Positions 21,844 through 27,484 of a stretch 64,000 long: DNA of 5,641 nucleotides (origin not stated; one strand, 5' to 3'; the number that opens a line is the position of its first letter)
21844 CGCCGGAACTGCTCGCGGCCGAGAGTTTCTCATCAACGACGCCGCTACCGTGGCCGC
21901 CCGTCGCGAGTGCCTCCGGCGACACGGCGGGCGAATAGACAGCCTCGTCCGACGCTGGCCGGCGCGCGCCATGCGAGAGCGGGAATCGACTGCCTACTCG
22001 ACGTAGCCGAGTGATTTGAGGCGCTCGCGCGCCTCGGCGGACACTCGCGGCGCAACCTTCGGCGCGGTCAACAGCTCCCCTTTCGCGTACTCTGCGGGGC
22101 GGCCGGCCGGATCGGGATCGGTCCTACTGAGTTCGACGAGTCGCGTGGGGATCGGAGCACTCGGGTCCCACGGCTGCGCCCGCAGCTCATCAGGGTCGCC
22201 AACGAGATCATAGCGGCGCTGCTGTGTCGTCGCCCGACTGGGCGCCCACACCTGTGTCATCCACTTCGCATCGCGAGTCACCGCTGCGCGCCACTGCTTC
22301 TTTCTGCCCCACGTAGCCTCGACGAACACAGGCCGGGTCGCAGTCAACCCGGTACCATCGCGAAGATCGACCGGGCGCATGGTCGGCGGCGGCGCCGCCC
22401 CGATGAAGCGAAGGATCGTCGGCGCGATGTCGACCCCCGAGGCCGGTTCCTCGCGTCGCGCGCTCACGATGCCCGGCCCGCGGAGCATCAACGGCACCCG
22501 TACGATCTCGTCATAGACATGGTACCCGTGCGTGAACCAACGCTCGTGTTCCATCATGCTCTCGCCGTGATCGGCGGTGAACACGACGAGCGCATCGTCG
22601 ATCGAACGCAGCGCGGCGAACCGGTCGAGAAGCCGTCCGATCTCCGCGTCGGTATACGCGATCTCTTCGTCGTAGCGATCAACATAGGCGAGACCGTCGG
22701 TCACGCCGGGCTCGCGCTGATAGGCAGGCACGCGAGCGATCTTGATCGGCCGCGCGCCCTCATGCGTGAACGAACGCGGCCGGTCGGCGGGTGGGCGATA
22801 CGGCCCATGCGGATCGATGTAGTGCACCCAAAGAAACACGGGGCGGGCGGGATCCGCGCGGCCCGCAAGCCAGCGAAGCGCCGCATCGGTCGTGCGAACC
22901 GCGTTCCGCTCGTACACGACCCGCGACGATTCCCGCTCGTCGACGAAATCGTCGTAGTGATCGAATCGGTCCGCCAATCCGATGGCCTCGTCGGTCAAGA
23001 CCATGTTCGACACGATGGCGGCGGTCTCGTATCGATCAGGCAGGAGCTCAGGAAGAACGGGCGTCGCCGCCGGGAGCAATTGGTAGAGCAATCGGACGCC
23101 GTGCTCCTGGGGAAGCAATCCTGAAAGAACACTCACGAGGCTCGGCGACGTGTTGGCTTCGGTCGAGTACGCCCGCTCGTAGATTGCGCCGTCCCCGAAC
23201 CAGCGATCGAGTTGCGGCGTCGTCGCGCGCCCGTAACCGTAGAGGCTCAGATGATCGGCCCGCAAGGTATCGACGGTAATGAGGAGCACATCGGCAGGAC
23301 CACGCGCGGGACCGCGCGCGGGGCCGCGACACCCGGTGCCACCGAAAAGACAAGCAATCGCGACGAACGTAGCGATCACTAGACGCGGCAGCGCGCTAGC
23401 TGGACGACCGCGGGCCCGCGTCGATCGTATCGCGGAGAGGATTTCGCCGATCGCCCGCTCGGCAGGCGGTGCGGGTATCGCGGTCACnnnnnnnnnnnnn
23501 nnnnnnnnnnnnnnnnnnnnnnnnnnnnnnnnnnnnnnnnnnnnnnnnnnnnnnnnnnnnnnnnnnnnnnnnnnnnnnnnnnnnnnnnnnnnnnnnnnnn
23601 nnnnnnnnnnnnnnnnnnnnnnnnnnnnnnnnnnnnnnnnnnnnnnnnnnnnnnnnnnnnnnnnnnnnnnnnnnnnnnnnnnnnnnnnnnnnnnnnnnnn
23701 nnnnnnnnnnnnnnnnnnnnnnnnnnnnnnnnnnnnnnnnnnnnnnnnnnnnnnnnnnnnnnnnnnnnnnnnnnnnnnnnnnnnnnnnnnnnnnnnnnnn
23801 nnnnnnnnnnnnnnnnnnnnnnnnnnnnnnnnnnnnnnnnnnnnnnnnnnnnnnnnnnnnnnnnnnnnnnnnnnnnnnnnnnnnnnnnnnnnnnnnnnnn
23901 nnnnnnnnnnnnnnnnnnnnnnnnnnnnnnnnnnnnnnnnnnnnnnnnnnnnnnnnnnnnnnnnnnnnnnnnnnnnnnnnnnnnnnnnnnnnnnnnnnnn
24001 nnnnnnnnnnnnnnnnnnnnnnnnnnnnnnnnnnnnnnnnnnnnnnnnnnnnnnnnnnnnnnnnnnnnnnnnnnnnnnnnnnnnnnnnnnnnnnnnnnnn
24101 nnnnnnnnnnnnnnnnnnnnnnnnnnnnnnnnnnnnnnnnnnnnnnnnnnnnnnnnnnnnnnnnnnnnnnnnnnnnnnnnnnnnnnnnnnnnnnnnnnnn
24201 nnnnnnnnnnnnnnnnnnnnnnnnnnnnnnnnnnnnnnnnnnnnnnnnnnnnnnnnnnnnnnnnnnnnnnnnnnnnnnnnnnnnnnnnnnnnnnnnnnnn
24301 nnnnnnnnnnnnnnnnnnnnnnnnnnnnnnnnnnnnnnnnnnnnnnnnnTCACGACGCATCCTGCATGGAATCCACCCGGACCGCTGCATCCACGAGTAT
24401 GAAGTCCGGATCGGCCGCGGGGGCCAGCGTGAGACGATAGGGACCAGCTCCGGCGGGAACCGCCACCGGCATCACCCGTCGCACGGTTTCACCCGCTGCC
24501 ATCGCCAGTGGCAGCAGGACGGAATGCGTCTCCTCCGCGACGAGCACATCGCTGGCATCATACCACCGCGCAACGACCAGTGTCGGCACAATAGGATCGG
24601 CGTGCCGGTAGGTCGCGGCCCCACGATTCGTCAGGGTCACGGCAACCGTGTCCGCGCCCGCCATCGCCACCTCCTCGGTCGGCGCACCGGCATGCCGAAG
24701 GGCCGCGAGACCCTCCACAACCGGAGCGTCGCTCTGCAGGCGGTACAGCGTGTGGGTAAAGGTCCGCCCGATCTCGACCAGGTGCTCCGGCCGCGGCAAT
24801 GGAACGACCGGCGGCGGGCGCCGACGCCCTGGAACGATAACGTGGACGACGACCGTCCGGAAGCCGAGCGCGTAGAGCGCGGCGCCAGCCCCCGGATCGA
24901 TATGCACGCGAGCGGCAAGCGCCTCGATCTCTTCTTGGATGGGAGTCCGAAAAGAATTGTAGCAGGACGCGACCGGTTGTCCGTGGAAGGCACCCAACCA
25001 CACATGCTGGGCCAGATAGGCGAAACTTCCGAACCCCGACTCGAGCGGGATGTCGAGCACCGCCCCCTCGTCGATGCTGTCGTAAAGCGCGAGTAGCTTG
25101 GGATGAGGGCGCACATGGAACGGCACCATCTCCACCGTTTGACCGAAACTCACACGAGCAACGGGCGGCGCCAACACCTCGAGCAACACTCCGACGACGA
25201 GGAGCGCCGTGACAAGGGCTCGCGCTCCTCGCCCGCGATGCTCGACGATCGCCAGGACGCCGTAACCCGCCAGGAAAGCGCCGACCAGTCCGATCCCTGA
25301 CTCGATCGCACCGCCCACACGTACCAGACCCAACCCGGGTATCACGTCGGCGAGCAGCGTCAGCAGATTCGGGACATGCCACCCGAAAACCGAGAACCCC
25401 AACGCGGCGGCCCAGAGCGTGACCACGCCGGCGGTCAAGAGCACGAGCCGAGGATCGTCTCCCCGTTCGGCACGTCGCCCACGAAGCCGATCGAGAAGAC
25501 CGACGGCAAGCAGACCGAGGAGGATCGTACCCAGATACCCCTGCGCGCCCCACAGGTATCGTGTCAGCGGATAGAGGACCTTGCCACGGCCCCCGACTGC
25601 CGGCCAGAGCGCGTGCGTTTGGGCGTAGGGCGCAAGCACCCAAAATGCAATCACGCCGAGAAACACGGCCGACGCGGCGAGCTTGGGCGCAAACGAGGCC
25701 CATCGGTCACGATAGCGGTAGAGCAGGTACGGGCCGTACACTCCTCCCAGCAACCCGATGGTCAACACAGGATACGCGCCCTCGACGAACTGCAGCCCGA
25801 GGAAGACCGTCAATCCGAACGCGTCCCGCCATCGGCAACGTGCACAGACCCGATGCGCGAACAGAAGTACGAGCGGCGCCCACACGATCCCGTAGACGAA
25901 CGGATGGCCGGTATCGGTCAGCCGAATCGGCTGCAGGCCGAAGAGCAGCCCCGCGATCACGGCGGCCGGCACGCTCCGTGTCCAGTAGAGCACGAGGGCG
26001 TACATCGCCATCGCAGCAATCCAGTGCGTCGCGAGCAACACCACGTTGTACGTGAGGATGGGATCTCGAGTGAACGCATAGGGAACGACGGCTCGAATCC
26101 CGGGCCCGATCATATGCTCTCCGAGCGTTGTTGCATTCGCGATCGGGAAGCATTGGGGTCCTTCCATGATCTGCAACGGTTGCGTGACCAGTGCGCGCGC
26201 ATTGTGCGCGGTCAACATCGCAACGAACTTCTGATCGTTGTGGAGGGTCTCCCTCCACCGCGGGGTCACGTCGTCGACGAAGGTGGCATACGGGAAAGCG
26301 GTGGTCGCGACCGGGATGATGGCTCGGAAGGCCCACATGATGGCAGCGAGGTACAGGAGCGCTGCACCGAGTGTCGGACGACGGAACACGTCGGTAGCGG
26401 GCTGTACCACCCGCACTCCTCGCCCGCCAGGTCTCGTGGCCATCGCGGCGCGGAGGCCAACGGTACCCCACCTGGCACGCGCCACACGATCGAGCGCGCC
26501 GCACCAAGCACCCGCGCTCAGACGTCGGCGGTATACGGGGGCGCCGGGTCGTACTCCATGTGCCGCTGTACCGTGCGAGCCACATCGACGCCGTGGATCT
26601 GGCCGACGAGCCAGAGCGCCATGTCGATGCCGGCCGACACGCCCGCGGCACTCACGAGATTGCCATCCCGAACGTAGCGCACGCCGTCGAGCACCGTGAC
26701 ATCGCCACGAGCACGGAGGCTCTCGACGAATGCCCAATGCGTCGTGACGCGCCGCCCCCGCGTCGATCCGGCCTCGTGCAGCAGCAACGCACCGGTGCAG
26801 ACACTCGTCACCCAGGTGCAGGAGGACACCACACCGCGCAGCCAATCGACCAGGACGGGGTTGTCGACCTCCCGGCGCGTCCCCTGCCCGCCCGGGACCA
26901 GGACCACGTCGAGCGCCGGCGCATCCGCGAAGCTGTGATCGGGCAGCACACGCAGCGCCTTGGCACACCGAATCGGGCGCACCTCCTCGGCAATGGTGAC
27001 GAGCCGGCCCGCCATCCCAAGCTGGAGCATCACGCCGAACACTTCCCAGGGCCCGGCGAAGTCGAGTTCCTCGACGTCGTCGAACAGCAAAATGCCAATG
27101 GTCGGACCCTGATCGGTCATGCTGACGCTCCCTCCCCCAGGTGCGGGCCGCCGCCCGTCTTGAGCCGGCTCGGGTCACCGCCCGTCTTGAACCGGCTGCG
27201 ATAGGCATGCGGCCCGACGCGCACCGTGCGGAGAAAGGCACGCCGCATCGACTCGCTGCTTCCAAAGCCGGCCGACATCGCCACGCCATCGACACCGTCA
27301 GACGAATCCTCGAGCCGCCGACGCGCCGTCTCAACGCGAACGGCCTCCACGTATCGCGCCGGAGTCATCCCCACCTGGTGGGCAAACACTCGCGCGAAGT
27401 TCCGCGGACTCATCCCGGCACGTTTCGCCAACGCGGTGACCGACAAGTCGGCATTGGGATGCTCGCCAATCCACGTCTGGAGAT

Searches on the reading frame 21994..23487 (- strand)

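Call 76: search_protein_families(library=pfam, proteins=[window:21994-23487:-], max_evalue=0.001)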
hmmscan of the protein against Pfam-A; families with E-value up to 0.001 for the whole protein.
window:21994-23487:- (497 aa): 3 families
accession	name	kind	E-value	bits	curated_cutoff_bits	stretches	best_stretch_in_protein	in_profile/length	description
PF00884.28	Sulfatase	-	4.7e-46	157.9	25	1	66-363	2-300/301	Sulfatase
PF01663.27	Phosphodiest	-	1.6e-08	35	23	1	67-131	1-62/342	Type I phosphodiesterase / nucleotide pyrophosphatase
PF16347.10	SGSH_C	-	0.00026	21.6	29.3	1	316-372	4-61/154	N-sulphoglucosamine sulphohydrolase, C-terminal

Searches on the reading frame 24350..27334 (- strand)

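Call 76: search_protein_families(library=pfam, proteins=[window:24350-27334:-], max_evalue=0.001)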
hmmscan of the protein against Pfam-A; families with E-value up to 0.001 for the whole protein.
window:24350-27334:- (994 aa): 1 family
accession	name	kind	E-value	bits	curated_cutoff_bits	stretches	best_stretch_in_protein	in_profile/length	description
PF10131.15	PTPS_related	-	0.0007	18.6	26.4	0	415-567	13-166/621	6-pyruvoyl-tetrahydropterin synthase related domain; membrane protein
